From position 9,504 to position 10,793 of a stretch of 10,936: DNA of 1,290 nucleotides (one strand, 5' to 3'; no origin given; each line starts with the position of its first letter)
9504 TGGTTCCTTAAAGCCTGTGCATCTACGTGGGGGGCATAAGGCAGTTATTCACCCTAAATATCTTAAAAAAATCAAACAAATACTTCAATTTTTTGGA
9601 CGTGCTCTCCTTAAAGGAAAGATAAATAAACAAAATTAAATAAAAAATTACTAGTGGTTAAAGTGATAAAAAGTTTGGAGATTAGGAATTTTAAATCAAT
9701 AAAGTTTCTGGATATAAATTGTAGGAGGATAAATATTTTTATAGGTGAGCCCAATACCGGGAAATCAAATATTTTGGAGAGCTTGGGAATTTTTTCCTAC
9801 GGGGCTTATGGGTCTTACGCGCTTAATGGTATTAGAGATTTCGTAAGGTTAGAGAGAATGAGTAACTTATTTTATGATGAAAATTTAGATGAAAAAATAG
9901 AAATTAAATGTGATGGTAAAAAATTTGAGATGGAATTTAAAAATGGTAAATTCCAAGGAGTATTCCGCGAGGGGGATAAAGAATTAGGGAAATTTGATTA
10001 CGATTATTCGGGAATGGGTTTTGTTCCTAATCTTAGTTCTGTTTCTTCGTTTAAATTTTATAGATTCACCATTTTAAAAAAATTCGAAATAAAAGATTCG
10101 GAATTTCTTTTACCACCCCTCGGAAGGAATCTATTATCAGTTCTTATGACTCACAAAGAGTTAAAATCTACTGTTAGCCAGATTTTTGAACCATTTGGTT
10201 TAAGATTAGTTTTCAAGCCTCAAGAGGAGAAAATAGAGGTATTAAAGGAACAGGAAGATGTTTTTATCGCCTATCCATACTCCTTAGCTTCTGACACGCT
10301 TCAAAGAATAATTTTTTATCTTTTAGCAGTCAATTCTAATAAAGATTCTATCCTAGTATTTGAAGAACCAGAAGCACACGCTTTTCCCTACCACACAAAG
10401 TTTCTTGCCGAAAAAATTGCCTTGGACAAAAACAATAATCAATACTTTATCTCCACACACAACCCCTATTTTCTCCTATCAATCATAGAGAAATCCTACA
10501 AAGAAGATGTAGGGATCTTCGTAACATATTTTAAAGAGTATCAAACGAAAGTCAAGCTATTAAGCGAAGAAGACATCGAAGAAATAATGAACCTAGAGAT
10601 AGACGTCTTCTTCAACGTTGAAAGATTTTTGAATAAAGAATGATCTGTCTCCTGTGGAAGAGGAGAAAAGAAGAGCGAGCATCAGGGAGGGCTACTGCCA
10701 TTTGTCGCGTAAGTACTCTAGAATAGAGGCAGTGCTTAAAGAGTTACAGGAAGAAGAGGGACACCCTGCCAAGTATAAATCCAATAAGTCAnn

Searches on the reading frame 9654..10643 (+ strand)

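Call 5: search_protein_families(library=pfam, proteins=[window:9654-10643:+], max_evalue=0.01)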
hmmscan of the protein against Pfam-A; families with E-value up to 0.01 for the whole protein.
window:9654-10643:+ (329 aa): 5 families
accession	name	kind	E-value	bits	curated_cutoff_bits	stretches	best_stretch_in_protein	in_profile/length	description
PF13175.12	AAA_15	-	1.1e-17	65.1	32.1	2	5-88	3-83/374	AAA ATPase domain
PF13304.12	AAA_21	-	1e-07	32.8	27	1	26-274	1-303/304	AAA domain, putative AbiEii toxin, Type IV TA system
PF02463.25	SMC_N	-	2.1e-05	24.5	40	1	5-44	2-44/220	RecF/RecN/SMC N terminal domain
PF11398.14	DUF2813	-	0.00021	21.2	21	1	5-64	3-61/372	Protein of unknown function (DUF2813)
PF13476.12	AAA_23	-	0.0096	17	27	0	7-192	1-142/201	AAA domain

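Call 6: search_protein_families(library=padloc, proteins=[window:9654-10643:+], max_evalue=0.01)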
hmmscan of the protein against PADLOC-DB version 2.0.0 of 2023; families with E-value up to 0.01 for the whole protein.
window:9654-10643:+ (329 aa): 82 families (the best 25 are shown)
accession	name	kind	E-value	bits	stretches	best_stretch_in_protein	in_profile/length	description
PDLC02979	AriA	-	1e-18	66.3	2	5-122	3-140/373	-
PDLC03878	NsnB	-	2.9e-17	61.4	1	5-309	2-314/345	-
PDLC02915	ATPase-Toprim_I-B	-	4.6e-15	53.4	2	5-46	3-44/623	-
PDLC00062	GajA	-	9.1e-15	52.1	2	228-277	300-347/639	AAA ATPase domain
PDLC04213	HEC-02A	-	1.4e-14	52.4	2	229-320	230-322/337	-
PDLC02336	AbiLi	-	1.7e-14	52.2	1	5-90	2-91/340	AbiLi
PDLC04609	PDC-M38A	-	4.5e-14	50.4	2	5-84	2-82/371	-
PDLC04175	HEC-01A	-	8e-14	49.5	2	3-49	4-50/363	-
PDLC00067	GajA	-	9.4e-14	48.8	2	4-46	4-46/604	AAA ATPase domain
PDLC04570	PDC-M31A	-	1.3e-12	45.6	1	5-54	2-51/395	-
PDLC00078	GajA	-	3.3e-12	43.9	2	5-45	3-43/580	AAA ATPase domain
PDLC00098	GajA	-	1.6e-11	41.6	2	4-54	2-53/534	AAA ATPase domain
PDLC00102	GajA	-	2e-11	41.1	2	4-52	2-51/532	AAA ATPase domain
PDLC04176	HEC-01A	-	2.5e-11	41.6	1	5-92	3-90/371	-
PDLC04182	HEC-01A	-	2.9e-11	41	1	212-275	286-352/406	-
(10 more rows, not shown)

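Call 7: search_protein_families(library=ncbifam, proteins=[window:9654-10643:+], max_evalue=0.01)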
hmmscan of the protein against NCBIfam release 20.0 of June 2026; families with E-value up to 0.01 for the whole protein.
window:9654-10643:+ (329 aa): 5 families
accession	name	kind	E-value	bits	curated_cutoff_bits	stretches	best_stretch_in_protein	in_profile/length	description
NF038234.1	retron_eff_Eco8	equivalog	1e-09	37.6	250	1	5-47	3-46/679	retron Eco8 family effector endonuclease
NF047739.1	antiphage_MADS3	equivalog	9.2e-08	31.6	420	1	211-275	317-380/427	methylation-associated defense system AAA family ATPase MAD3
TIGR00611.2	recf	equivalog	3.1e-07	29.9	172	1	5-50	1-47/339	DNA replication/repair protein RecF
NF041760.1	PtuA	equivalog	0.00015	20.8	500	1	5-44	52-92/524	retron Ec78 anti-phage system effector ATPase PtuA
NF003034.1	PRK03918.1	equivalog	0.006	14.6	700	1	5-50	3-49/878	DNA double-strand break repair ATPase Rad50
